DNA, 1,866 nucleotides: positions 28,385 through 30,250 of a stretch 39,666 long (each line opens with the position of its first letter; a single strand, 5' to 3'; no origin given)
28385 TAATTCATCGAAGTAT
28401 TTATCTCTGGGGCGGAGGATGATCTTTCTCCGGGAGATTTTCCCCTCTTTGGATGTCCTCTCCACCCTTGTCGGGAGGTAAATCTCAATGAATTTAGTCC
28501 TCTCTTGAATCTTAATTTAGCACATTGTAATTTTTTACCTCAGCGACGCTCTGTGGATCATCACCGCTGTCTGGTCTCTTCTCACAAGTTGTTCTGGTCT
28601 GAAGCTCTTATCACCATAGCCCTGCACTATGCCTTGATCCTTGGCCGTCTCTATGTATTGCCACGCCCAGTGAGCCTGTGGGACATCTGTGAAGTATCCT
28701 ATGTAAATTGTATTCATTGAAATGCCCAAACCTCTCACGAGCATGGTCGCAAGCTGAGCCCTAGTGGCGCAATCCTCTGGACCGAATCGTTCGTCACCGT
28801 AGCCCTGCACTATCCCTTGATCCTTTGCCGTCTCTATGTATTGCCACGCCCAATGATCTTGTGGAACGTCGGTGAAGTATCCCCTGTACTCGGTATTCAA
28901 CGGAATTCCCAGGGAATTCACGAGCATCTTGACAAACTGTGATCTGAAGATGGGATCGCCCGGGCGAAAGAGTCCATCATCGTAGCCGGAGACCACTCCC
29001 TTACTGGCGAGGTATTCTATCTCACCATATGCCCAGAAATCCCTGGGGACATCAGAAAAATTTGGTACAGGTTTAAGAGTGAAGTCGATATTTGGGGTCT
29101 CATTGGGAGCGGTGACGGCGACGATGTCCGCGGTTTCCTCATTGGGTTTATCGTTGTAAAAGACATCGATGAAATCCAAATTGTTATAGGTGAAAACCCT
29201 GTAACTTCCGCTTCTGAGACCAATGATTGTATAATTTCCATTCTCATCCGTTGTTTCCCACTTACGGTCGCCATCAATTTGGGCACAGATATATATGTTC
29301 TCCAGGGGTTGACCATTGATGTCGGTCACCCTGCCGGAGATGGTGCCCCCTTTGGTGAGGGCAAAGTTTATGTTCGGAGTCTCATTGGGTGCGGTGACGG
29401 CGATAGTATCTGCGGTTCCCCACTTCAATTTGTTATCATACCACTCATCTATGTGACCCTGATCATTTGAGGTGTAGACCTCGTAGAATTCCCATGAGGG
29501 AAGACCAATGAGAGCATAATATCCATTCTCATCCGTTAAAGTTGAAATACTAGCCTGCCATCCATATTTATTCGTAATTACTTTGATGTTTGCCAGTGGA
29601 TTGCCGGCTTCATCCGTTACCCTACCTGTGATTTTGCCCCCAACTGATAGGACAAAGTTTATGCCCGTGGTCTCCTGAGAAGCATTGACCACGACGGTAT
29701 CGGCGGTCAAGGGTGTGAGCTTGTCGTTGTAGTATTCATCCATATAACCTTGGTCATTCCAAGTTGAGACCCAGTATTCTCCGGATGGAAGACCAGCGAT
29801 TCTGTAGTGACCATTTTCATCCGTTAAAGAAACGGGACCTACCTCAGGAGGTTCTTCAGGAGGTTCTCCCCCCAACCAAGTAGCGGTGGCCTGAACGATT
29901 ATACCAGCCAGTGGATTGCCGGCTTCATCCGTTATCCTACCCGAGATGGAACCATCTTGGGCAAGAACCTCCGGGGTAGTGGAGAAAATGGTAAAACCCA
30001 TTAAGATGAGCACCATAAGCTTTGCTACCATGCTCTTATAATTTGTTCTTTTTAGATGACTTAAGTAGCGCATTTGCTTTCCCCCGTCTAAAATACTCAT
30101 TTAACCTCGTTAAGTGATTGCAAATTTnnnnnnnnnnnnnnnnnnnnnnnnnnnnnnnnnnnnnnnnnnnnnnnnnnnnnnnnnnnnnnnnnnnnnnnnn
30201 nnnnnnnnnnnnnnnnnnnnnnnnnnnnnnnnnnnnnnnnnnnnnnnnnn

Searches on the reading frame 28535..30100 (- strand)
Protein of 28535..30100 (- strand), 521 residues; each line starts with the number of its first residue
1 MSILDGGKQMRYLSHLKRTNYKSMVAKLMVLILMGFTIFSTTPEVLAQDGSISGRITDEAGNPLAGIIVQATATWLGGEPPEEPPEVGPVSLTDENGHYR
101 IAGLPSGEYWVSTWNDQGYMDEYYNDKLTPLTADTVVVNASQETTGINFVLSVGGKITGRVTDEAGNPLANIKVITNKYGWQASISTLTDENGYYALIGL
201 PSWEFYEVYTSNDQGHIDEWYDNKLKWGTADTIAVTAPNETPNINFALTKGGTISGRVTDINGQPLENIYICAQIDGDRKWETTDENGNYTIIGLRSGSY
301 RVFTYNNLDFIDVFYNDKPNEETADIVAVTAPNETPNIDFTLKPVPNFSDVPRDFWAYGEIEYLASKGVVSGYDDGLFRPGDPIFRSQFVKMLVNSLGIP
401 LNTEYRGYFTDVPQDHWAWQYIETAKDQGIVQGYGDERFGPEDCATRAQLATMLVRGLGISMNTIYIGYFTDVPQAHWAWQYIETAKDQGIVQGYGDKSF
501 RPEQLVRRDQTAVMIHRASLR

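Call 35: search_protein_families(library=pfam, proteins=[window:28535-30100:-], max_evalue=0.00001)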
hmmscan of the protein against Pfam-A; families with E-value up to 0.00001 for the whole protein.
window:28535-30100:- (521 aa): 8 families
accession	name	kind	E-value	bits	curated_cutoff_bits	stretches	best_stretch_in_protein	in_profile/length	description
PF00395.25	SLH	-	1.2e-38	131.2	20.8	3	470-512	2-44/44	S-layer homology domain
PF13620.12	CarboxypepD_reg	-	2e-32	111.8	32.3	3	51-151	1-81/82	Carboxypeptidase regulatory-like domain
PF13715.12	CarbopepD_reg_2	-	1.5e-15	57.4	32.2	0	254-302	1-48/88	CarboxypepD_reg-like domain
PF17210.9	SdrD_B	-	1.3e-09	38.6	29.7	0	92-121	43-72/112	SdrD B-like domain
PF02369.22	Big_1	-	1.7e-09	38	34.9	0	157-194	21-61/93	Bacterial Ig-like domain (group 1)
PF20598.4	DUF6795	-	9.2e-08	32.8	27.4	0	157-197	1-43/103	Domain of unknown function (DUF6795)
PF00775.27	Dioxygenase_C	-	5e-07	29.8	27.3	0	52-112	32-99/182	Dioxygenase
PF14686.12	fn3_3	-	2.8e-06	27.5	24.4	0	281-307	28-54/75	Polysaccharide lyase family 4, domain II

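Call 61: search_protein_families(library=ncbifam, proteins=[window:28535-30100:-], max_evalue=0.01)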
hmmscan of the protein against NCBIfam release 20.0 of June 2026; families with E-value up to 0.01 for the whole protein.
window:28535-30100:- (521 aa): 6 families
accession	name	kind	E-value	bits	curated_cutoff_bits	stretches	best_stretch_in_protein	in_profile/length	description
NF033190.2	inl_like_NEAT_1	exception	9.4e-26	90.3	1275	1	345-518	579-751/754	NEAT domain-containing leucine-rich repeat protein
TIGR04134.1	lipo_with_rSAM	hypoth_equivalog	1.6e-10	41.1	39.8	0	51-110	41-101/150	radical SAM-associated putative lipoprotein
TIGR04056.1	OMP_RagA_SusC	subfamily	3.1e-06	25.8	368.25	0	156-197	2-39/981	SusC/RagA family TonB-linked outer membrane protein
NF052345.1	S_layer_anammox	exception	8.4e-05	20.1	1400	1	232-345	1292-1394/1596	Kustd1514 family S-layer glycoprotein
NF058648.1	ECF_sub_HI1622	equivalog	0.00021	21.3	100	0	149-226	19-96/180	NikL family nickel/cobalt ECF transporter subunit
NF033921.0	por_somb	subfamily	0.0045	15.7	100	0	470-508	7-46/485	iron uptake porin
